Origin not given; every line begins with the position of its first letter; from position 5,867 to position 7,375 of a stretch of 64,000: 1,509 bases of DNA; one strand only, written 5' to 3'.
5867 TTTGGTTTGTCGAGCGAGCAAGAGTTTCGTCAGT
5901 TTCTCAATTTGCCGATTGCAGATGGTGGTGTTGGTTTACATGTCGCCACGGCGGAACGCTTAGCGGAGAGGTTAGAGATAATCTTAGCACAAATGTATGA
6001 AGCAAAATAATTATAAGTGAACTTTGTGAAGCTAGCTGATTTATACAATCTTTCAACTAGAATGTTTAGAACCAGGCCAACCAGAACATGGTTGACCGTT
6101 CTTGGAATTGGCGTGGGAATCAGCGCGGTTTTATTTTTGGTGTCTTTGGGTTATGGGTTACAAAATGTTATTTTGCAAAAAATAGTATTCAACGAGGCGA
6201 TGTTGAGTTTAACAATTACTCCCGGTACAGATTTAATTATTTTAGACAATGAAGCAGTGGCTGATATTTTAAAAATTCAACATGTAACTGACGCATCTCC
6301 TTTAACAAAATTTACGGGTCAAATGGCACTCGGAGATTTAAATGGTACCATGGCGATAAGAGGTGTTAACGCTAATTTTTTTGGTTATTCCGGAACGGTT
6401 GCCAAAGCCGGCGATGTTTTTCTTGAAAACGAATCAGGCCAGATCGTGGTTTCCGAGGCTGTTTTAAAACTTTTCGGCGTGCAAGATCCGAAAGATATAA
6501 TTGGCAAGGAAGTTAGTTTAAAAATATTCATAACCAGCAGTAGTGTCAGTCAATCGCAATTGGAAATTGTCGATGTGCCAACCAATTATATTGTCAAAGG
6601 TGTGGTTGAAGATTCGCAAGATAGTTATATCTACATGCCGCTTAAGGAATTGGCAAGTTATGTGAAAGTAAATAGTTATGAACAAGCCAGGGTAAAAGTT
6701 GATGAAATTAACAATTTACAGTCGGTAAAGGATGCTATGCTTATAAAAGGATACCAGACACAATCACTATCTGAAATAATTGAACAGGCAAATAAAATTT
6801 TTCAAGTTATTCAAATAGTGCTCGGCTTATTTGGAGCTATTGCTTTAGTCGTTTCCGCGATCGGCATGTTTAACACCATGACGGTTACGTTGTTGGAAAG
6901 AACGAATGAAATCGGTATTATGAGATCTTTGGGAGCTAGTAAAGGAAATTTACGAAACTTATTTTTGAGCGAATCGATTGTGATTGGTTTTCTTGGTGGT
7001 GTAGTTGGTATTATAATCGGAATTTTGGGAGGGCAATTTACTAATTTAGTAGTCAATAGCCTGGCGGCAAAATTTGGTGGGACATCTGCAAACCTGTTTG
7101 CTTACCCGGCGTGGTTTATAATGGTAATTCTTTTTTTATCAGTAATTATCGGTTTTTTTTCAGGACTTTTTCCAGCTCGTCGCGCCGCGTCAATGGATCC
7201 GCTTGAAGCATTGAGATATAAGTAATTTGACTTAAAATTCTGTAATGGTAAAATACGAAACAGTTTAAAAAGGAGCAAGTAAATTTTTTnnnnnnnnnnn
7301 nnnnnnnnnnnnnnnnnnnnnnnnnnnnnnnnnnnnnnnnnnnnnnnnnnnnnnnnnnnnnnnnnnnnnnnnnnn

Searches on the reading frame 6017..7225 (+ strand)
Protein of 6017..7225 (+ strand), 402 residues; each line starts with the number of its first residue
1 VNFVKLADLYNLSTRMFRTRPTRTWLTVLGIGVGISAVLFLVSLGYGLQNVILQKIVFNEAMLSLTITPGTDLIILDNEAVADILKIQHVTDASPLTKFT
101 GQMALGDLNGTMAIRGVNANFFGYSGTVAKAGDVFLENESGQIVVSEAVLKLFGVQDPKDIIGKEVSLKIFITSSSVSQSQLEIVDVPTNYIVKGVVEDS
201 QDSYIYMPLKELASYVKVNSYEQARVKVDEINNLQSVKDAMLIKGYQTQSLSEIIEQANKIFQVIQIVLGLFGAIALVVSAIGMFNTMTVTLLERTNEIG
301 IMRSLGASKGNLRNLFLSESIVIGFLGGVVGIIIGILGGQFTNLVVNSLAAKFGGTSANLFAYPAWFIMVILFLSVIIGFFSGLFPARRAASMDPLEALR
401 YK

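Call 76: search_protein_families(library=pfam, proteins=[window:6017-7225:+], max_evalue=0.001)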
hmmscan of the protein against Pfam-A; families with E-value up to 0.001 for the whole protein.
window:6017-7225:+ (402 aa): 2 families
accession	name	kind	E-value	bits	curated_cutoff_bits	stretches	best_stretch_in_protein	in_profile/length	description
PF02687.27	FtsX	-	8.9e-20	71.4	25.5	1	271-395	2-120/120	FtsX-like permease C-terminal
PF12704.14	MacB_PCD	-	1.9e-18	67.9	27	1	24-241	1-204/207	MacB-like periplasmic core domain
